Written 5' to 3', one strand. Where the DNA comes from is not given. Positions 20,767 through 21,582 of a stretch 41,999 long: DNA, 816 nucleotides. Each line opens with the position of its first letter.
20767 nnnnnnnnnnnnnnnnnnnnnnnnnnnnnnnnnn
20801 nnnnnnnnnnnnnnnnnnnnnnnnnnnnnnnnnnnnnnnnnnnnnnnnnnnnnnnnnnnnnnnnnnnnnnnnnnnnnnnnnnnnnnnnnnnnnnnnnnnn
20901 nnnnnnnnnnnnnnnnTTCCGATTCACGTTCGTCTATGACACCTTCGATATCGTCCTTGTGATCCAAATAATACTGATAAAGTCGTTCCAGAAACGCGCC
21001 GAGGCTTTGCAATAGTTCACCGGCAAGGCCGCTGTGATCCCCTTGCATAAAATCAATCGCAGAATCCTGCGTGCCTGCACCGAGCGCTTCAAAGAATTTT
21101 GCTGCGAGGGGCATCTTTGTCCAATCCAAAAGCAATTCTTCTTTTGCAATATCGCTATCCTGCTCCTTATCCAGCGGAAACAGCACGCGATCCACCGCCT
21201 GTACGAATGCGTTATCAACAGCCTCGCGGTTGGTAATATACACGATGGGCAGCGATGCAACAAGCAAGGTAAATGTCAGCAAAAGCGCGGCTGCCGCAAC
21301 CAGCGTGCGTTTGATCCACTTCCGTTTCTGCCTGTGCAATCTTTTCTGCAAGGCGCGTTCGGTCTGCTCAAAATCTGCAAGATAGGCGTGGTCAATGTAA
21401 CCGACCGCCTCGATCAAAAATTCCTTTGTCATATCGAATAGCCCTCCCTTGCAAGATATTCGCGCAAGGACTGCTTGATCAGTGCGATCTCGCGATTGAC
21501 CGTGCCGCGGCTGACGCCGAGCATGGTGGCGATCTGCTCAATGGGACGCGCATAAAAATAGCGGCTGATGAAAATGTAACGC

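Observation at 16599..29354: Tandem array of five paralogous ECF-like sigma factor / LRR-ectodomain membrane protein modules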

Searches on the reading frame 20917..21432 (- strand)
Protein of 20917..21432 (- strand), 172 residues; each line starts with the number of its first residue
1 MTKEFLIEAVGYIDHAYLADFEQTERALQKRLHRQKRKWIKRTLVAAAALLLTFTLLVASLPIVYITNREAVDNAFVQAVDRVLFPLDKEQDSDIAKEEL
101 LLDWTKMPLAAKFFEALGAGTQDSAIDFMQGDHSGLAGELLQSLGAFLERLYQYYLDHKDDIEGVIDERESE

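Call 13: find_homologous_proteins(query=A3, max_evalue=0.001)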
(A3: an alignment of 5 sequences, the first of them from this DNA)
Query A3 (5 sequences) (168 aa, profile of the alignment): 5 proteins with E <= 0.001 among 8000 candidates.
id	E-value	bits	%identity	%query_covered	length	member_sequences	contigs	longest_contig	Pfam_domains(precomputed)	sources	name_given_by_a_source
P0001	3.4e-49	185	43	94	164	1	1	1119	-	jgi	jgi:hypothetical protein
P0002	3.8e-48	182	44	95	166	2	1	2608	-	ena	-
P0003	6.1e-46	174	38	100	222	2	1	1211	-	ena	-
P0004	1.4e-45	173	46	77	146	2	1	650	-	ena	-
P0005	1.2e-31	128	36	77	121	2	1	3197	-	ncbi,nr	ncbi:MAG: hypothetical protein IKC59_07780, partial [Clostridia bacterium]|nr:hypothetical protein [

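Call 19: search_protein_representatives(alignment_id=A3)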
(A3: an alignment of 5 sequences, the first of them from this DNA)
Query: 5 sequences, 167 profile positions. Proteins with E-value up to 0.001 (for the whole library): 65; up to 1e-10: 40; up to 1e-30: 36. The best 65 are listed.
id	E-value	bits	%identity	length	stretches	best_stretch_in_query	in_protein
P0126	1.2e-74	266.1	-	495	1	1-167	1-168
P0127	1.5e-67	243.0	-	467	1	1-167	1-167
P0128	1.4e-63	230.0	-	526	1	1-167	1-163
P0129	1.0e-61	224.0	-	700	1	1-160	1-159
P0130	3.2e-59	215.9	-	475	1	1-166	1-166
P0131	4.7e-59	215.3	-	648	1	1-165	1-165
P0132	4.8e-59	215.3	-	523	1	1-161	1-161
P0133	6.4e-58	211.7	-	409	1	1-167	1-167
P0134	4.7e-56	205.6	-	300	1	1-166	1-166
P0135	2.8e-55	203.1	-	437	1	1-166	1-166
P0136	2.9e-54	199.7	-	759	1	1-163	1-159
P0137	4.5e-54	199.1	-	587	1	1-162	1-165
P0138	1.0e-53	197.9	-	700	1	1-164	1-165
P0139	2.0e-52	193.8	-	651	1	1-163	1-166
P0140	1.2e-50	188.0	-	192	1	1-164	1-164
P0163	3.1e-08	50.0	-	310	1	1-138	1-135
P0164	5.5e-07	46.0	-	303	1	1-64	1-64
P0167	2.1e-05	40.8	-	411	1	1-112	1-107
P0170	3.4e-05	40.1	-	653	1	1-59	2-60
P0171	5.8e-05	39.4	-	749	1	1-59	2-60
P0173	1.3e-04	38.2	-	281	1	1-58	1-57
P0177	2.3e-04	37.4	-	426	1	1-62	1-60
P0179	3.2e-04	37.0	-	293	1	1-57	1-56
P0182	3.7e-04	36.7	-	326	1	1-59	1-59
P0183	3.8e-04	36.7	-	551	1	2-71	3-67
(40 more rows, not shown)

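Call 20: search_protein_families(library=pfam, proteins=[P0163, P0164, P0167, P0170, P0171, P0173, P0177, P0179, P0182, P0183], max_evalue=0.001)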
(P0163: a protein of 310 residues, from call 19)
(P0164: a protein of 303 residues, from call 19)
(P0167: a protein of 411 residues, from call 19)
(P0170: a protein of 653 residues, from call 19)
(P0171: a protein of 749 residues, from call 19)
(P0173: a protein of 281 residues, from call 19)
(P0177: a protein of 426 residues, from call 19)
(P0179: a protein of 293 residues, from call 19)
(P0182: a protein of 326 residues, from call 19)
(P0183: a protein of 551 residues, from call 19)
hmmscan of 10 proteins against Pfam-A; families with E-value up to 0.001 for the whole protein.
P0163 (310 aa): 0 families

P0164 (303 aa): 0 families

P0167 (411 aa): 0 families

P0170 (653 aa): 0 families

P0171 (749 aa): 0 families

P0173 (281 aa): 0 families

P0177 (426 aa): 0 families

P0179 (293 aa): 0 families

P0182 (326 aa): 0 families

P0183 (551 aa): 0 families

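Call 22: search_protein_families(library=pfam, alignment_id=A4, max_evalue=0.001)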
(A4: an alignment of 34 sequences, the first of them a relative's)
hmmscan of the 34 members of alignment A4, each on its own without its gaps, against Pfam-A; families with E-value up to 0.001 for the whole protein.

A. member 1, P0126 (495 aa): 1 family
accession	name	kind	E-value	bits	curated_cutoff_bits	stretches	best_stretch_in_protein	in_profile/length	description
PF13306.12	LRR_5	-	1.4e-50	170.9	27.7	2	259-366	22-126/127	BspA type Leucine rich repeat region (6 copies)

B. families by the number of members that match (of 34 scanned): 5 families
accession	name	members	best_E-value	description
PF13306.12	LRR_5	32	3.5e-174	BspA type Leucine rich repeat region (6 copies)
PF13855.12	LRR_8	26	1.4e-23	Leucine rich repeat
PF23952.1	LRR_EndoS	9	9.6e-08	Endo-beta-N-acetylglucosaminidase EndoS LRR domain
PF12799.13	LRR_4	7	2.1e-07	Leucine Rich repeats (2 copies)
PF06390.17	NESP55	1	6.1e-05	Neuroendocrine-specific golgi protein P55 (NESP55)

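Call 24: find_encoding_contigs(protein=P0171, flank=5000, max_places=2)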
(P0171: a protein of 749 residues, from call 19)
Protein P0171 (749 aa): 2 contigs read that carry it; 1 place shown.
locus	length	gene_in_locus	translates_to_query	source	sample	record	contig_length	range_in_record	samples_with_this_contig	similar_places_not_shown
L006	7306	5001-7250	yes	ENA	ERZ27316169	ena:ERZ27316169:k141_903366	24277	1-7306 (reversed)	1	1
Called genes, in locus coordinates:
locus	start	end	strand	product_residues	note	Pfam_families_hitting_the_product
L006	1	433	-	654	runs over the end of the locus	PF21209:Bac_rhamnosid-like_N, PF17389:Bac_rhamnosid6H, PF22422:MGH1-like_GH (faint)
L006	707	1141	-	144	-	PF09537:DUF2383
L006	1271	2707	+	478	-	PF16116:DUF4832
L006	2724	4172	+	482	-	PF16116:DUF4832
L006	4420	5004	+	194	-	PF04542:Sigma70_r2, PF07638:Sigma70_ECF, PF08281:Sigma70_r4_2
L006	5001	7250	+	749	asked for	-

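Call 37: find_encoding_contigs(protein=P0183, flank=4000, max_places=2)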
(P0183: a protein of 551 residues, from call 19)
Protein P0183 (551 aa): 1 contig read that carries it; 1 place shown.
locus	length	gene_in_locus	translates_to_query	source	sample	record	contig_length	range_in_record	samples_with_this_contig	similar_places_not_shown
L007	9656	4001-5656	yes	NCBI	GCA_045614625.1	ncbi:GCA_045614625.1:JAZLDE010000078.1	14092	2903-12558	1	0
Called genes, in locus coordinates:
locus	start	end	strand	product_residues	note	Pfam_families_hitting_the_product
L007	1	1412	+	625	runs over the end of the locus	PF17389:Bac_rhamnosid6H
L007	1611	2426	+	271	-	PF08282:Hydrolase_3, PF05116:S6PP (weak)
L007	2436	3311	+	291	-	PF18082:NAT_N, PF18164:GNAT_C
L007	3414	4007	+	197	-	PF04542:Sigma70_r2, PF07638:Sigma70_ECF, PF08281:Sigma70_r4_2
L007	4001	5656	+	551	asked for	-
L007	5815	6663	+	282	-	PF02588:YitT_membrane, PF10035:DUF2179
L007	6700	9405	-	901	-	PF01074:Glyco_hydro_38N, PF09261:Alpha-mann_mid, PF07748:Glyco_hydro_38C, PF17677:Glyco_hydro38C2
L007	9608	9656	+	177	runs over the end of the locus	-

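Call 38: find_encoding_contigs(protein=P0177, flank=4000, max_places=2)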
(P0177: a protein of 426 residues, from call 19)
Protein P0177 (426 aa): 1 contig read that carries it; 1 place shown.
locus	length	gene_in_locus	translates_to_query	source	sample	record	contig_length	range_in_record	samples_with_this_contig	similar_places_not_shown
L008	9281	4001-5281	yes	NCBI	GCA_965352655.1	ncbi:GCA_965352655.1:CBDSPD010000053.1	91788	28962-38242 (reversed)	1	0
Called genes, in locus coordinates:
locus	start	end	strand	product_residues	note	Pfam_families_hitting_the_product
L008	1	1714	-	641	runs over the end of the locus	PF00005:ABC_tran, PF02463:SMC_N (faint), PF03193:RsgA_GTPase (faint), PF03215:Rad17 (faint), PF13555:AAA_29 (faint), PF01926:MMR_HSR1 (faint), PF12848:ABC_tran_Xtn, PF00005:ABC_tran, +2 more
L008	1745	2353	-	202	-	PF01381:HTH_3 (weak), PF12844:HTH_19, PF13443:HTH_26 (faint), PF00717:Peptidase_S24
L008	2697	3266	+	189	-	-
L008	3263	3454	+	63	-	-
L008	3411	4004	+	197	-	PF04542:Sigma70_r2, PF08281:Sigma70_r4_2 (weak), PF04545:Sigma70_r4 (weak)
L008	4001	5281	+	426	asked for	-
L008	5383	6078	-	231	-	PF02308:MgtC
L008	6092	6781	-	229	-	PF02308:MgtC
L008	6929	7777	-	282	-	PF13365:Trypsin_2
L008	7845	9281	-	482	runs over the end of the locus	PF00672:HAMP, PF00512:HisKA, PF02518:HATPase_c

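Call 42: find_related_loci(query=A3, collection=genome_contigs, flank=10000)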
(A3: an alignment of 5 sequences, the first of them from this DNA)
Query A3 (168 aa) in genome_contigs; peptide patterns used: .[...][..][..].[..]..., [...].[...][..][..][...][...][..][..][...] (x = any residue, [..] = any of these).
118 stretches matched a pattern; 4 encode a relative of the query (tblastn E <= 1e-3); 4 distinct loci.
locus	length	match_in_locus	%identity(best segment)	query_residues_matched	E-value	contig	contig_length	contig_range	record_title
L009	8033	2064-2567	87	1-168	6e-88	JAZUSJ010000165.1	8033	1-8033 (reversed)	MAG: Eubacteriales bacterium isolate T1900044846_TS20190312.MAGScoT_cleanbin_000018 SGB_2977_k141_1900969, whole genome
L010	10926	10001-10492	50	1-168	8e-43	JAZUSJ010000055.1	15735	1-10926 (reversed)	MAG: Eubacteriales bacterium isolate T1900044846_TS20190312.MAGScoT_cleanbin_000018 SGB_2977_k141_84232, whole genome sh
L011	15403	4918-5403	47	1-163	8e-47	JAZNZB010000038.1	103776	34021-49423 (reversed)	MAG: Eubacteriales bacterium isolate T1900044772_TS20190238.MAGScoT_cleanbin_000011 SGB_2452_k141_1904524, whole genome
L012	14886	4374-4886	44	1-168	1e-39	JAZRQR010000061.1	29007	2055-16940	MAG: Eubacteriales bacterium isolate T1900045361_YK20190051.MAGScoT_cleanbin_000011 SGB_6815_k141_6684, whole genome sho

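Call 45: predict_structure(alignment_id=A4)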
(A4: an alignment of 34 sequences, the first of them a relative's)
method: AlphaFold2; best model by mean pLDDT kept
length: 495 residues; sequences in the alignment: 34
mean_pLDDT: 82.1   pTM: 0.59
mean pLDDT of the five models: 82.1, 81.2, 78.7, 78.0, 77.4
residues with pLDDT >= 90: 264; 70-90: 121; 50-70: 53; < 50: 57
segments of 3 or more residues with pLDDT < 50: 91-93, 162-213
pLDDT, mean of each block of 10 residues (from residue 1): 55 66 76 71 81 78 67 63 72 55 74 82 84 75 83 82 36 31 34 39 41 67 94 97 92 98 98 97 97 97 95 98 95 98 95 98 93 97 93 96 98 97 98 97 98 97 98 95 98 94
secondary structure, 60 per line:
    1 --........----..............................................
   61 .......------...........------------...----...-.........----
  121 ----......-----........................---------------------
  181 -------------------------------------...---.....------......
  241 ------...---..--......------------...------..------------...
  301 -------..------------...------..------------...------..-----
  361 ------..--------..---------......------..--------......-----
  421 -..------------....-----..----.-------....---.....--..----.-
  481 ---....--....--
elements in order: H3-10 H15-67 H74-84 H108-116 H125-130 H136-159 E218-220 E224-228 E235-240 E247-249 E257-262 E275-277 E298-300 E322-324 E345-347 E388-393 E410-415 E436-439 E459-462 H466-470 E484-487 E490-493

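Call 50: fold_search(model_id=the predicted structure, library=pdb)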
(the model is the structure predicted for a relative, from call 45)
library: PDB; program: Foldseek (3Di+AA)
matches with E <= 10: 306; with E <= 0.001: 29
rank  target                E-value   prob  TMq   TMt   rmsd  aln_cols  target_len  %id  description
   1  4fs7                  5.6e-13  1.00  0.26  0.32  11.0       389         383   20  Crystal structure of a leucine-rich repeat protein (BACOVA_04585) from Bacteroides ovatus ATCC 8483 at 1.19 A resolution (released 2012-09-19)
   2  4gt6                  1.6e-12  1.00  0.27  0.34  10.6       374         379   22  Crystal structure of a leucine rich cell surface protein (FAEPRAA2165_01021) from Faecalibacterium prausnitzii A2-165 at (released 2012-09-26)
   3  6mlx_B                1.6e-10  1.00  0.32  0.68   3.9       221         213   26  Crystal structure of T. pallidum Leucine Rich Repeat protein (TpLRR) (released 2019-07-17)
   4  6mlx_C                1.0e-09  1.00  0.34  0.74   4.0       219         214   27  Crystal structure of T. pallidum Leucine Rich Repeat protein (TpLRR) (released 2019-07-17)
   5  6mlx_A                1.3e-09  1.00  0.34  0.74   4.0       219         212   27  Crystal structure of T. pallidum Leucine Rich Repeat protein (TpLRR) (released 2019-07-17)
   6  4cp6                  3.1e-09  1.00  0.36  0.43   6.2       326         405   23  The Crystal structure of Pneumococcal vaccine antigen PcpA (released 2015-02-25)
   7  4fdw                  5.7e-08  1.00  0.33  0.42  10.7       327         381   22  Crystal structure of a putative cell surface protein (BACOVA_01565) from Bacteroides ovatus ATCC 8483 at 2.05 A resoluti (released 2012-07-25)
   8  4fd0                  5.7e-07  1.00  0.33  0.41  10.6       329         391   22  Crystal structure of a putative cell surface protein (BACCAC_03700) from Bacteroides caccae ATCC 43185 at 2.07 A resolut (released 2012-07-25)
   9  4h09_A                2.3e-06  1.00  0.29  0.37  10.9       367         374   15  Crystal structure of a leucine-rich repeat protein (EUBVEN_01088) from Eubacterium ventriosum ATCC 27560 at 2.50 A res (released 2012-10-10)
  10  4h09_E                2.9e-06  1.00  0.31  0.40  10.2       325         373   15  Crystal structure of a leucine-rich repeat protein (EUBVEN_01088) from Eubacterium ventriosum ATCC 27560 at 2.50 A res (released 2012-10-10)
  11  4h09_D                3.3e-06  1.00  0.28  0.36  11.5       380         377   14  Crystal structure of a leucine-rich repeat protein (EUBVEN_01088) from Eubacterium ventriosum ATCC 27560 at 2.50 A res (released 2012-10-10)
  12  4oju_A                4.5e-06  1.00  0.23  0.77   2.3       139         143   31  Crystal structure of a leucine-rich repeat protein (BACCAP_00569) from Bacteroides capillosus ATCC 29799 at 2.00 A res (released 2014-06-18)
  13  4oju_B                5.5e-06  1.00  0.22  0.69   4.1       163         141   27  Crystal structure of a leucine-rich repeat protein (BACCAP_00569) from Bacteroides capillosus ATCC 29799 at 2.00 A res (released 2014-06-18)
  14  4h09_B                6.0e-06  1.00  0.32  0.40   8.7       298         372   15  Crystal structure of a leucine-rich repeat protein (EUBVEN_01088) from Eubacterium ventriosum ATCC 27560 at 2.50 A res (released 2012-10-10)
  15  4oju_D                1.2e-05  1.00  0.22  0.70   3.9       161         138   27  Crystal structure of a leucine-rich repeat protein (BACCAP_00569) from Bacteroides capillosus ATCC 29799 at 2.00 A res (released 2014-06-18)
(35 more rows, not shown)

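Call 56: search_solved_structures(query=A6, max_evalue=10)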
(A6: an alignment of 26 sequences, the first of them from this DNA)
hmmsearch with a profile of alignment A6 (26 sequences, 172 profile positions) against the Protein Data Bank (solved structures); distinct sequences matched with E-value up to 10: 5.
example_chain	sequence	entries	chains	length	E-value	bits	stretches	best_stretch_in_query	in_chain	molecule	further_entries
3p5n_A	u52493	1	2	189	0.45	13.4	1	28-86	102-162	Riboflavin uptake protein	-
8xba_A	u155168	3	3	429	0.45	13.4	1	114-150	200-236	XylA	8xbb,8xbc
20yc_R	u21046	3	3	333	1.2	12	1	35-80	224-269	Probable G-protein coupled receptor 174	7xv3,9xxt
8izb_R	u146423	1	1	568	1.3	11.9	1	34-80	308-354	Probable G-protein coupled receptor 174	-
8kh5_A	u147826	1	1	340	1.4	11.8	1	34-80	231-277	Probable G-protein coupled receptor 174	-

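Call 89: search_protein_families(library=pfam, alignment_id=A6, max_evalue=10)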
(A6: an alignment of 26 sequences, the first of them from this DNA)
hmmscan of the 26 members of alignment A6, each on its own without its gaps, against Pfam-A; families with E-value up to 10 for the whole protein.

A. member 1, seq(172 aa): 5 families
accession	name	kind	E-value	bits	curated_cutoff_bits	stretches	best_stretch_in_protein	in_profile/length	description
PF02453.23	Reticulon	-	0.075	13.4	31.8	1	47-78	125-156/157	Reticulon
PF03631.20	Virul_fac_BrkB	-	0.082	13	33.7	1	22-70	92-141/259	Virulence factor BrkB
PF08867.16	FRG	-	0.15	13.4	25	1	101-116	71-86/94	FRG domain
PF07511.17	DUF1525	-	0.16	12.5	24.1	1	19-72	41-94/113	Protein of unknown function (DUF1525)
PF13786.12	DUF4179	-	0.2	12.5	30.1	1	36-60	2-26/94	Domain of unknown function (DUF4179)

B. families by the number of members that match (of 26 scanned): 35 families (the first 25 are shown)
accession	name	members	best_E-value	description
PF02453.23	Reticulon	5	0.0048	Reticulon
PF08592.16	Anthrone_oxy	4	0.00044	Anthrone oxygenase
PF17280.7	DUF5345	4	0.084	Family of unknown function (DUF5345)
PF13800.11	Sigma_reg_N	3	0.068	Sigma factor regulator N-terminal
PF01442.23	Apolipoprotein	2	0.023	Apolipoprotein A1/A4/E domain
PF13425.11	O-antigen_lig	2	0.027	O-antigen ligase like membrane protein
PF13786.12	DUF4179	2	0.2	Domain of unknown function (DUF4179)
PF12822.12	ECF_trnsprt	1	0.012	ECF transporter, substrate-specific component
PF12555.13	SteA-like_C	1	0.014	SteA-like C-terminal domain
PF04478.17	Mid2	1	0.015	Mid2 like cell wall stress sensor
PF03820.22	SFXNs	1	0.024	Sideroflexins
PF25686.1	Betaherpes_U91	1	0.026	Betaherpesvirus U91 protein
PF04284.18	DUF441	1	0.027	Protein of unknown function (DUF441)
PF06916.18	FAM210A-B_dom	1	0.052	FAM210A/B-like domain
PF22116.1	DUF6944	1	0.057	Family of unknown function (DUF6944)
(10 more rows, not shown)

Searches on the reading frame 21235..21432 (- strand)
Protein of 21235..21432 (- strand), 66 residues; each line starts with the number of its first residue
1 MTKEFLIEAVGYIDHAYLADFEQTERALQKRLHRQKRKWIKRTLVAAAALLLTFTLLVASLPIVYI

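Call 72: find_homologous_proteins(query=A8, max_evalue=0.001)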
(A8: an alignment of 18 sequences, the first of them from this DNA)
Query A8 (18 sequences) (66 aa, profile of the alignment): 1 proteins with E <= 0.001 among 1570 candidates.
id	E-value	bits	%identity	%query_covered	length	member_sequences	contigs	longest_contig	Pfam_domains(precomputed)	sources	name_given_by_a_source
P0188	9.8e-15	72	35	65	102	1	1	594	-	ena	-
